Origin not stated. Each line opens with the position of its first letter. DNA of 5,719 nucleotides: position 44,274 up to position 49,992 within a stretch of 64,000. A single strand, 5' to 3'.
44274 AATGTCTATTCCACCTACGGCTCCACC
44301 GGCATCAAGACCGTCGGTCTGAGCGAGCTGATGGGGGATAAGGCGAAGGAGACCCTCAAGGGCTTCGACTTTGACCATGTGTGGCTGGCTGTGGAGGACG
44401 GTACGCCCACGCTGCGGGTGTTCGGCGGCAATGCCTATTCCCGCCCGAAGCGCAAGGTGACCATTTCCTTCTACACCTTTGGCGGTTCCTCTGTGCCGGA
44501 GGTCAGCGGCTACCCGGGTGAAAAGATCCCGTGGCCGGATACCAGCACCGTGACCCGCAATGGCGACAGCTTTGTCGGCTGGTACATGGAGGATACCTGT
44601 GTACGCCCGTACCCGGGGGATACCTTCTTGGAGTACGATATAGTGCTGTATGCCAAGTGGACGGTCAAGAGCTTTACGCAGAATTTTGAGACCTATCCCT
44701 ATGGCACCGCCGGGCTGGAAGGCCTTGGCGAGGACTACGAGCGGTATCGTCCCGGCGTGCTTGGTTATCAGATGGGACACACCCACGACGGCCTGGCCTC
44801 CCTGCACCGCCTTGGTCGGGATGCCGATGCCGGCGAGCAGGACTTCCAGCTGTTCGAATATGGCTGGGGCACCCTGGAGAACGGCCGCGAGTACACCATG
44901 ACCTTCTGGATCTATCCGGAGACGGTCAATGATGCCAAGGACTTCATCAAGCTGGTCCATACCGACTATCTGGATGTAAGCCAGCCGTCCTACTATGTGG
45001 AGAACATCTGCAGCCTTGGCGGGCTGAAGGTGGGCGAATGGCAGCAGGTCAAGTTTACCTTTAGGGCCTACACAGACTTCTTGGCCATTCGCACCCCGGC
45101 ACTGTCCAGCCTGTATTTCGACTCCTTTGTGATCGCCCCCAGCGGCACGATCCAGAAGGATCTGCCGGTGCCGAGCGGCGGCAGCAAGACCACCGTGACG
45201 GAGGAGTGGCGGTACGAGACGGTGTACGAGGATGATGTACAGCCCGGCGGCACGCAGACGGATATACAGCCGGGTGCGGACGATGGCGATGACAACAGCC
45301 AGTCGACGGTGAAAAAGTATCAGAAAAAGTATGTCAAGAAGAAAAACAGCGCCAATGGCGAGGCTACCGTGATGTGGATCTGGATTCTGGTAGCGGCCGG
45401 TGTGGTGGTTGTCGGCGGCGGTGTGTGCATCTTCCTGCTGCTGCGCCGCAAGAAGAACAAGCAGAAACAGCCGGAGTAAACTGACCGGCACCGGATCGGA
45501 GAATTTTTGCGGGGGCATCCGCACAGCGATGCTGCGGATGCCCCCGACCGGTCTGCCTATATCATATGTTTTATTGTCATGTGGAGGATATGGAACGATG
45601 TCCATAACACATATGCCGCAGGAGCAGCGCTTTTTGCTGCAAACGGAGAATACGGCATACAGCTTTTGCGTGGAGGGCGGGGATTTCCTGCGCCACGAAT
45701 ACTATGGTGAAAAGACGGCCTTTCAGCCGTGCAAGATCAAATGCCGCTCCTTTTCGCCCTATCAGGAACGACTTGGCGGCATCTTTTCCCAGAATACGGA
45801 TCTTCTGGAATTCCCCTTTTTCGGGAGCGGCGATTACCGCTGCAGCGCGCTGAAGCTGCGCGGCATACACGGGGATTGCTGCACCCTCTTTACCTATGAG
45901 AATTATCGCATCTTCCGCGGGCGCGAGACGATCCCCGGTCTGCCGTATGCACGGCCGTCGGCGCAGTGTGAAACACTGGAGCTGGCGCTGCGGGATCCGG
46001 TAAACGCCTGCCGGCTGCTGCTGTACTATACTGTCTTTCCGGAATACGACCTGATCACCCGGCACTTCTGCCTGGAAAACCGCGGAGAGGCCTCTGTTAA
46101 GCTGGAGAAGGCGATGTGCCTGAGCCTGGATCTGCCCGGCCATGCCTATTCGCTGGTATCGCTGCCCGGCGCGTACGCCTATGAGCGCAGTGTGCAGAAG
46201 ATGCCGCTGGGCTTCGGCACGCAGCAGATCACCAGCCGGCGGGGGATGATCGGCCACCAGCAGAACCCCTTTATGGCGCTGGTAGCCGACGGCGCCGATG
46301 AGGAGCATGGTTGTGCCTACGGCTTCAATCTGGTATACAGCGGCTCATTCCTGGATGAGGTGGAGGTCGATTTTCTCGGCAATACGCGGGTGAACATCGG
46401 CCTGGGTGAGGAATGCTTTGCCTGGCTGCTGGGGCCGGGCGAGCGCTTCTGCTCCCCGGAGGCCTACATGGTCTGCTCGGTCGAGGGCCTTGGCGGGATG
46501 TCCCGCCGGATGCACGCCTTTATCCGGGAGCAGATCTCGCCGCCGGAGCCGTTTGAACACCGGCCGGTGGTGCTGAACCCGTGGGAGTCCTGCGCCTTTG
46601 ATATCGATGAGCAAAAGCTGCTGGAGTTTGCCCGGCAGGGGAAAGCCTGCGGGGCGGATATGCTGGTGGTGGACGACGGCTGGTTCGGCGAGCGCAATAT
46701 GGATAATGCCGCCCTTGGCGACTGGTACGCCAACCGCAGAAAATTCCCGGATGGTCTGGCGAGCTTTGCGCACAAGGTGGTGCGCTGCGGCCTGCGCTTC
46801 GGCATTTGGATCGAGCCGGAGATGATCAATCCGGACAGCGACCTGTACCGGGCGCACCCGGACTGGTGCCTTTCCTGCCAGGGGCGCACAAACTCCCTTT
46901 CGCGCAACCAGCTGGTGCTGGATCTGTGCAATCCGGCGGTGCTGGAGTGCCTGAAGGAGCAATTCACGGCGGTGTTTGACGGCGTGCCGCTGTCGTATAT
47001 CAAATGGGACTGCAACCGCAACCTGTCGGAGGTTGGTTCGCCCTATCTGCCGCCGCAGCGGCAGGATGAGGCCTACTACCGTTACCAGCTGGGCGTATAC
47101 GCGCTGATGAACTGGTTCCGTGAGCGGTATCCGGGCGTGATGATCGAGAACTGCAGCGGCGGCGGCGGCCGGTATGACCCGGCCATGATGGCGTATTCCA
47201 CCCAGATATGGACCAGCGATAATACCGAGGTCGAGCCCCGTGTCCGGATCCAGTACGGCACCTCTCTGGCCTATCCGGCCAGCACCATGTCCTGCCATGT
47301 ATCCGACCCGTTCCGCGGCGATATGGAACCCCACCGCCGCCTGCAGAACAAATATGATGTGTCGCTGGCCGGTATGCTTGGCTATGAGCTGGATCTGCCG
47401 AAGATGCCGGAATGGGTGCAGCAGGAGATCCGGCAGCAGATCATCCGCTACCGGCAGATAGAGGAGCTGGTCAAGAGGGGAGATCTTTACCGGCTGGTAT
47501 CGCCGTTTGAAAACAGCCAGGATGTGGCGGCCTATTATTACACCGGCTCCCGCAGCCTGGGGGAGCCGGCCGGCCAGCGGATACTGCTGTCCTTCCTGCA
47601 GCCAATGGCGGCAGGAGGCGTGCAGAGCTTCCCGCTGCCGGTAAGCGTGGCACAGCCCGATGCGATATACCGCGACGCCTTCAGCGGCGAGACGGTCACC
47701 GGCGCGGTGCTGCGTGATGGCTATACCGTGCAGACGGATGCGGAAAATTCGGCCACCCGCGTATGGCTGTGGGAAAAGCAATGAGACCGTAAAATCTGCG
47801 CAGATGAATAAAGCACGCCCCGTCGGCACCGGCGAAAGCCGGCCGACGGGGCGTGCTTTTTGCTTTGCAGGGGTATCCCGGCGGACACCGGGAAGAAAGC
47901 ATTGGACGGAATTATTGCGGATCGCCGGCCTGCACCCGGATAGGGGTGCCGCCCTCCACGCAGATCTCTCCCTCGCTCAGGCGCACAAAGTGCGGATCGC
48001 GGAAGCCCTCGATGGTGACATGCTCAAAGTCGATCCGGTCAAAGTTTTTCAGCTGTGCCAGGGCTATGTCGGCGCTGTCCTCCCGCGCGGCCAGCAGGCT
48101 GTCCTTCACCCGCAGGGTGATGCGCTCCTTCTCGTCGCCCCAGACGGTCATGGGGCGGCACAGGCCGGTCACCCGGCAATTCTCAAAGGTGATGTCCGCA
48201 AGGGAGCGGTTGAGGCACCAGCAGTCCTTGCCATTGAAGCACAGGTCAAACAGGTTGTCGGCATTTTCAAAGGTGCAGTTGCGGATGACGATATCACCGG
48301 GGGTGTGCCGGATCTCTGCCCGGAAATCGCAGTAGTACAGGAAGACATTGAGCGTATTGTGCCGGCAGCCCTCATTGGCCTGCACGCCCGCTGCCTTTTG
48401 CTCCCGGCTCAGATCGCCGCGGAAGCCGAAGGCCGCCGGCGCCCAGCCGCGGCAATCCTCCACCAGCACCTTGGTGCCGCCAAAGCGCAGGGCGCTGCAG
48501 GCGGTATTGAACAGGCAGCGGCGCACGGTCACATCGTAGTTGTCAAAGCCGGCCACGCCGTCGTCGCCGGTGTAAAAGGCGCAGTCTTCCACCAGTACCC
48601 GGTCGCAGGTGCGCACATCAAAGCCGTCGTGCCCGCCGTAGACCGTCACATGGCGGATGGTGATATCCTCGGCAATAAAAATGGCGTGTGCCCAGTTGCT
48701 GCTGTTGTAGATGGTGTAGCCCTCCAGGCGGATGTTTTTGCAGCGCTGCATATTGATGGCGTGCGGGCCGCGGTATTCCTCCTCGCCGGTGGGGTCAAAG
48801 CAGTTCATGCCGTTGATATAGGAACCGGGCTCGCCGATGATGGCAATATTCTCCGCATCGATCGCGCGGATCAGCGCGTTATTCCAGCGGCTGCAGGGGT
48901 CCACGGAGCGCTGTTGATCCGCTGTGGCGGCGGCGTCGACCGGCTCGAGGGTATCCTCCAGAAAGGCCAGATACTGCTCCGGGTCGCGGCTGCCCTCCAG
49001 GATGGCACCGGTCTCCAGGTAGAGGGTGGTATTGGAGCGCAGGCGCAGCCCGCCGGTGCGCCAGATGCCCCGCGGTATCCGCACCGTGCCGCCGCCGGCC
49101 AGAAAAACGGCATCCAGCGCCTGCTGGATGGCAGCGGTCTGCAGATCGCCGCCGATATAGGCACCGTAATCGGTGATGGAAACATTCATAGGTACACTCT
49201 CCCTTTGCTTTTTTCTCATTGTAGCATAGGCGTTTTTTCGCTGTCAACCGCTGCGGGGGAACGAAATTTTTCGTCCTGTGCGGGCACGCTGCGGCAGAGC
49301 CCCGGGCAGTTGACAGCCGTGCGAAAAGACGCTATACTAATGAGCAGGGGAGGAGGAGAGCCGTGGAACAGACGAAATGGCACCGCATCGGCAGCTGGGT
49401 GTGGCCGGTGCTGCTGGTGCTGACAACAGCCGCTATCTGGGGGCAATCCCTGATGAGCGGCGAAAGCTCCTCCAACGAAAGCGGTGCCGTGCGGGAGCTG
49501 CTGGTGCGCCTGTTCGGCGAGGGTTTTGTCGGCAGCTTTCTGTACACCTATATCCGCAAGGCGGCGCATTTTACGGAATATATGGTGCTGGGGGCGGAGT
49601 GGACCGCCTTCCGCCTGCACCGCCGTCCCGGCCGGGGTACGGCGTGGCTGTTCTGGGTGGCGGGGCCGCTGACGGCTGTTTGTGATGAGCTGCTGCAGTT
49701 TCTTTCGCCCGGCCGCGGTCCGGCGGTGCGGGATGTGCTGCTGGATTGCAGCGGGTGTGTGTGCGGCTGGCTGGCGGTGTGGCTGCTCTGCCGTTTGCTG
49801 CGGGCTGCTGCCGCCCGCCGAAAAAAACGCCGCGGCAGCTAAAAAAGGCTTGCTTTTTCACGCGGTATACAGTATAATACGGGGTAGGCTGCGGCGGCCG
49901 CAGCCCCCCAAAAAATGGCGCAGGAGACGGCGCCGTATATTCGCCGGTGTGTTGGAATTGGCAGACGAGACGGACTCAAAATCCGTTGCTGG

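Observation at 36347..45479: Seven-module GLUG-type surface proteins as cargo of a sugar-importer operon: candidate undescribed glycan-capture or depolymerising apparatus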

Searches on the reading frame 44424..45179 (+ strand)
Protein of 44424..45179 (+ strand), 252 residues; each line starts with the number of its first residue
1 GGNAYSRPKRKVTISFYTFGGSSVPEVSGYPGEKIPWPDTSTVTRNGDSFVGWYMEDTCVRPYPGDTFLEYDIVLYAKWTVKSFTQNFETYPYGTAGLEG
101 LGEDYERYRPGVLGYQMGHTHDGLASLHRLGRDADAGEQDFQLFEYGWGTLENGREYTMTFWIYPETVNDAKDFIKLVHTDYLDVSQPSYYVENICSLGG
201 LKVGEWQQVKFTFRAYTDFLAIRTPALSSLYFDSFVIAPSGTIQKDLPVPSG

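Call 50: search_solved_structures(query=A3, max_evalue=10, show_alignments=2)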
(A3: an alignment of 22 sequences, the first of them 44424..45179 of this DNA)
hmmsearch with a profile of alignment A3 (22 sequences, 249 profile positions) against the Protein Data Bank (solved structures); distinct sequences matched with E-value up to 10: 16.
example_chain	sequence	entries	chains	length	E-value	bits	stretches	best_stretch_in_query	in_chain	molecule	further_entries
2y5p_A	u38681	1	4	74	3e-06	29.8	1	25-74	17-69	INTERNALIN B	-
7nms_A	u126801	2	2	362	4.3e-05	26.1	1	25-74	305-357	Internalin B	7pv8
1m9s_A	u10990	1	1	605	5.5e-05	25.7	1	26-78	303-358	Internalin B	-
2y5q_A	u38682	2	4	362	6.7e-05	25.4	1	25-74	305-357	INTERNALIN B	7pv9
9qr5_A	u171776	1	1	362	8e-05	25.2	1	29-74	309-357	Internalin B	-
9qr4_A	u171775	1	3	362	8.9e-05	25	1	26-74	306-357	Internalin B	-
10qf_A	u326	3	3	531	0.0025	20.3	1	10-77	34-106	exo-alpha-sialidase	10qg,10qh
10qi_A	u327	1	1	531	0.0025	20.3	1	10-77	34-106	exo-alpha-sialidase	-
4xun_A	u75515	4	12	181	0.0028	20.1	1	114-203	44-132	Endo-1,4-beta-xylanase C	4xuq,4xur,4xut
4xup_A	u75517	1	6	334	0.0059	19.1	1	114-203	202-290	Endo-1,4-beta-xylanase C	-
4itc_A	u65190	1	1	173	0.018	17.5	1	148-225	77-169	Lys-gingipain W83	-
4mgq_A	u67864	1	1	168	0.042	16.3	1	127-227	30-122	Glycosyl hydrolase family 10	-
3m1h_A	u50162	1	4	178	0.12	14.7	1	185-226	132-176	Lysine specific cysteine protease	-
4qpw_A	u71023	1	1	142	0.22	13.9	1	125-158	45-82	glycosyl hydrolase family 10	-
8ro0_N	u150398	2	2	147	0.82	12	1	15-81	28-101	Protein BUD31 homolog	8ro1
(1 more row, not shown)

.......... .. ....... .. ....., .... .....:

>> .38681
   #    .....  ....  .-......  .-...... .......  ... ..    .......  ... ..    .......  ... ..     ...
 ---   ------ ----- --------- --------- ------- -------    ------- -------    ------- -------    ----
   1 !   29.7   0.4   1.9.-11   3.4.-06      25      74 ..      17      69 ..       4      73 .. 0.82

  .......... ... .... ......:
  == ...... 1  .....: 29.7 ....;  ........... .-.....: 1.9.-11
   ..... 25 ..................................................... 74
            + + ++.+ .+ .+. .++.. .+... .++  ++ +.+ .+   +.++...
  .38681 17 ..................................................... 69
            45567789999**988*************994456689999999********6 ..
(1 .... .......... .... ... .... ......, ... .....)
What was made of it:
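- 44460..44657 (+): Listeria-Bacteroides (InlB B-) repeat, Flg_new. Profile hits InlB B-repeat structures, E 3e-6 (call 50).
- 44676..45158 (+): CBM4/9/22-like beta-sandwich (Pfam-matched core 44769-45071). Profile hit to CBM22 of Xyn10C (4xun), E 0.0028 (call 50).
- On Listeria-Bacteroides repeat (Flg_new, PF09479): InlB B-repeat structures hit at E 3e-6 (call 50).
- On CBM_4_9 (PF02018) carbohydrate-binding module: CBM22 of Xyn10C hit at E 0.0028 (call 50).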

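Call 51: search_protein_families(library=pfam, alignment_id=A3, max_evalue=1)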
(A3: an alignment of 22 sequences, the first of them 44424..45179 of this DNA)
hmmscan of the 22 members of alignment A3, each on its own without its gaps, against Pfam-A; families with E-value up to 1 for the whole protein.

A. member 1, window:44424-45179:+ (252 aa): 2 families
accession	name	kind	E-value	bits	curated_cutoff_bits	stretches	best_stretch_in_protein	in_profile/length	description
PF09479.16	Flg_new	-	2.1e-07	31.4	27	1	13-78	2-65/65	Listeria-Bacteroides repeat domain (List_Bact_rpt)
PF02018.23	CBM_4_9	-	0.0036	18.1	25.9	1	116-216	27-119/136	Carbohydrate binding domain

B. families by the number of members that match (of 22 scanned): 8 families
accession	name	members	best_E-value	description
PF09479.16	Flg_new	22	1.5e-10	Listeria-Bacteroides repeat domain (List_Bact_rpt)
PF02018.23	CBM_4_9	19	1.6e-06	Carbohydrate binding domain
PF18998.6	Flg_new_2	2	0.062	Divergent InlB B-repeat domain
PF04862.18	DUF642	1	0.0034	Protein of unknown function (DUF642)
PF25077.1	DUF7800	1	0.015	Domain of unknown function (DUF7800)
PF15418.12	DUF4625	1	0.1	Domain of unknown function (DUF4625)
PF00629.30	MAM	1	0.14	MAM domain, meprin/A5/mu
PF12629.12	Pox_polyA_pol_C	1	0.16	Poxvirus poly(A) polymerase C-terminal domain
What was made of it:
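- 44676..45158 (+): PF02018 matches 19 of 22 orthologous tails, best E 1.6e-6; window copy E 0.0036 (call 51).
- On Listeria-Bacteroides repeat (Flg_new, PF09479): 22 of 22 orthologous tails match (call 51).
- On CBM_4_9 (PF02018) carbohydrate-binding module: 19 of 22 orthologous tails match at E up to 1, best 1.6e-6 (call 51).
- Checked: The window copy scores E 0.0036, 18.1 bits against a 25.9 cut-off (call 51).
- The B tail is an InlB repeat plus a CBM4/9-like domain (calls 50, 51). The B tail carries a CBM-type domain (call 51).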

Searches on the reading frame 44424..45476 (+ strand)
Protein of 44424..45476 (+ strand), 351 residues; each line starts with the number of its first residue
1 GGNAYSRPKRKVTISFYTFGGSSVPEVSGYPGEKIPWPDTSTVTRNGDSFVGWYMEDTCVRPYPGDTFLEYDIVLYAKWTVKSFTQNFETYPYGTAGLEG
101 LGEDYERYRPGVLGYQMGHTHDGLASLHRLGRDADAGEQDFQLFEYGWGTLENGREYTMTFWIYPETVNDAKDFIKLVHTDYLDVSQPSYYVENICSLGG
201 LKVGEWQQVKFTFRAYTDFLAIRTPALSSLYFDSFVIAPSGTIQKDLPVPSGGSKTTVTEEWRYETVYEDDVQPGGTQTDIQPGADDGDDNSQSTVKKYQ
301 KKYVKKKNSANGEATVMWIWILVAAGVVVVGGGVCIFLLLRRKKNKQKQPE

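Call 36: search_protein_families(library=pfam, proteins=[window:44424-45476:+], max_evalue=0.01)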
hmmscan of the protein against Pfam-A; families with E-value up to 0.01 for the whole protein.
window:44424-45476:+ (351 aa): 1 family
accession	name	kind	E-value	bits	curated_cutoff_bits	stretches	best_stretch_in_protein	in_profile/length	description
PF09479.16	Flg_new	-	8e-07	29.5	27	1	13-78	2-65/65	Listeria-Bacteroides repeat domain (List_Bact_rpt)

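Call 49: find_homologous_proteins(query=window:44424-45476:+, max_evalue=0.00001)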
Query window:44424-45476:+ (351 aa): 1 proteins with E <= 0.00001 among 1704 candidates.
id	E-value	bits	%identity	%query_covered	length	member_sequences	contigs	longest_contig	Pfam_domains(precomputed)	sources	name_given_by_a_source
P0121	5.6e-7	47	29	25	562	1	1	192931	PF09479.17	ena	-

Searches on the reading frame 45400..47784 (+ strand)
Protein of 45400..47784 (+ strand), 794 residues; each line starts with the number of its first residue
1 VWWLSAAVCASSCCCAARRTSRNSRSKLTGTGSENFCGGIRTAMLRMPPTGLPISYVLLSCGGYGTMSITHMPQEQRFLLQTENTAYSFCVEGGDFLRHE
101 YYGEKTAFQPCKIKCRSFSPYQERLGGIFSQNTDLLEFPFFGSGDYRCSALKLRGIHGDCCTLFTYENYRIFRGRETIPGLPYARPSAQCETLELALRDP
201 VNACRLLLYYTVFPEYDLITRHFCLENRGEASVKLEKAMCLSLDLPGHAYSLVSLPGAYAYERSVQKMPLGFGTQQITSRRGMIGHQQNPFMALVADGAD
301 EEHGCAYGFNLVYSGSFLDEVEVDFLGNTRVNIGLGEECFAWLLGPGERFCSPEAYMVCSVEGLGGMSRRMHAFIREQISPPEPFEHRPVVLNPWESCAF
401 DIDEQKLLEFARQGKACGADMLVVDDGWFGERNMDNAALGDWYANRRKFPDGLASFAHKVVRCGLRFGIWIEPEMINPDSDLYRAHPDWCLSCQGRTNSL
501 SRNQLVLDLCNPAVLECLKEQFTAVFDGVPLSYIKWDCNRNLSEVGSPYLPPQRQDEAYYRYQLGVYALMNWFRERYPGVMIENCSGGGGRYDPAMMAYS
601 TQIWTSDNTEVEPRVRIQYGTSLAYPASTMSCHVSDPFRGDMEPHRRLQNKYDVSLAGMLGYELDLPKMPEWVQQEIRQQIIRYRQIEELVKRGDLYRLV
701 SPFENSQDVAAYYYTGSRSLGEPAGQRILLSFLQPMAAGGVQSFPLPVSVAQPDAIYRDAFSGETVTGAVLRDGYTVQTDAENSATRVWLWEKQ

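Call 8: search_protein_families(library=pfam, proteins=[window:45400-47784:+], max_evalue=0.001)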
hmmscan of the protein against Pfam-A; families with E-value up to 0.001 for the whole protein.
window:45400-47784:+ (794 aa): 3 families
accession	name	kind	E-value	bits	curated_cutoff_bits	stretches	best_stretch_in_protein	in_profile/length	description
PF02065.24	Melibiase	-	2.8e-119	398.6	27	1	350-694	2-347/347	Melibiase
PF16875.11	Glyco_hydro_36N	-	9.4e-68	228.8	27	1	96-344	2-252/253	Glycosyl hydrolase family 36 N-terminal domain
PF01055.32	Glyco_hydro_31_2nd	-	0.001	19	23.5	0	416-554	35-171/328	Glycosyl hydrolases family 31 TIM-barrel domain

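Call 60: search_protein_families(library=ncbifam, proteins=[window:45598-47781:+], max_evalue=0.01)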
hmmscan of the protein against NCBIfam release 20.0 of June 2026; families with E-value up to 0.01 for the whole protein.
window:45598-47781:+ (728 aa): 1 family
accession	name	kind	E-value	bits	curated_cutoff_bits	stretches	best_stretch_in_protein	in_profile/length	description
NF053652.1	BtArabpyrBAD1528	equivalog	2.5e-19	68.8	1100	1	349-543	341-535/730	beta-L-arabinopyranosidase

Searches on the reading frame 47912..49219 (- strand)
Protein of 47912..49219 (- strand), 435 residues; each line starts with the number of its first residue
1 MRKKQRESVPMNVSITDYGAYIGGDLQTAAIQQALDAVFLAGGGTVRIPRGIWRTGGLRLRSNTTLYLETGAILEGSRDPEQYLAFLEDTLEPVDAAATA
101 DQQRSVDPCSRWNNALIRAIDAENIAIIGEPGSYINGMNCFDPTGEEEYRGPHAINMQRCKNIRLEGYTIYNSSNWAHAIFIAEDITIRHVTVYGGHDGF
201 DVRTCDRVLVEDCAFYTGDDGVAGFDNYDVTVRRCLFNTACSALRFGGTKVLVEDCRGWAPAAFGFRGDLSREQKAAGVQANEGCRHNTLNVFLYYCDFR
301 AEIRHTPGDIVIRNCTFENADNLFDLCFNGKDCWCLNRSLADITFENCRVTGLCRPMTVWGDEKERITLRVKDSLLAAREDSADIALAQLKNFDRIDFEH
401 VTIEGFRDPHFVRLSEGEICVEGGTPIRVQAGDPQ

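Call 36: search_protein_families(library=pfam, proteins=[window:47912-49219:-], max_evalue=0.01)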
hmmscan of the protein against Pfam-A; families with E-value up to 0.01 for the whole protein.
window:47912-49219:- (435 aa): 4 families
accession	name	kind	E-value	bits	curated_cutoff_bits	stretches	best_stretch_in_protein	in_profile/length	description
PF13229.12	Beta_helix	-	1.5e-10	41.3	25.9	1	153-256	24-132/158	Right handed beta helix region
PF00295.23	Glyco_hydro_28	-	3.2e-08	33.5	22.9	1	119-223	52-167/324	Glycosyl hydrolases family 28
PF12708.12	Pect-lyase_RHGA_epim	-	6.4e-08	33.1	27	1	153-256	117-203/213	Rhamnogalacturonase A/epimerase, pectate lyase-like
PF01696.23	Adeno_E1B_55K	-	0.00086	18.5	24.5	1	176-248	137-209/387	Adenovirus EB1 55K protein / large t-antigen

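Call 60: search_protein_families(library=ncbifam, proteins=[window:47912-49216:-], max_evalue=0.01)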
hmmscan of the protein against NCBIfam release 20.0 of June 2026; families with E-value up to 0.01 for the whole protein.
window:47912-49216:- (434 aa): 5 families
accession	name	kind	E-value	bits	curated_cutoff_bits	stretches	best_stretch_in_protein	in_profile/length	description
NF049892.1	AlphdgalacturondseBT4155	equivalog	7.8e-30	103.9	800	2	11-93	50-133/454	alpha-d-galacturonidase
NF049898.1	RhamgalacuronBT4146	equivalog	2.5e-29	102.3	500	1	14-221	1-203/445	rhamnogalacturonidase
NF051861.1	PolglcturonPglBAgro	equivalog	2.9e-23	82.3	600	1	25-222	10-201/437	polygalacturonase PglB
NF049899.1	RhamgalacuronBT4153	equivalog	2.1e-19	69.5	650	2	7-82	42-118/432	rhamnogalacturonidase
NF051860.1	PolglcturonPglAAgro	equivalog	7.9e-17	61.1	600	1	26-222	106-303/502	polygalacturonase PglA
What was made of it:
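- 47912..49219 (-): GH28 (rhamnogalacturonidase/polygalacturonase-like), convergent. Calls 36, 60.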

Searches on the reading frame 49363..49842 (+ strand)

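Call 36: search_protein_families(library=pfam, proteins=[window:49363-49842:+], max_evalue=0.01)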
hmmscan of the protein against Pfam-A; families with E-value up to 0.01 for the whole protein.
window:49363-49842:+ (159 aa): 1 family
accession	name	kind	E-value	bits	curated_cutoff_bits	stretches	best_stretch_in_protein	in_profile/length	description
PF04892.17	VanZ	-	6.1e-15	56.4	30.1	1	16-142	3-125/126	VanZ like family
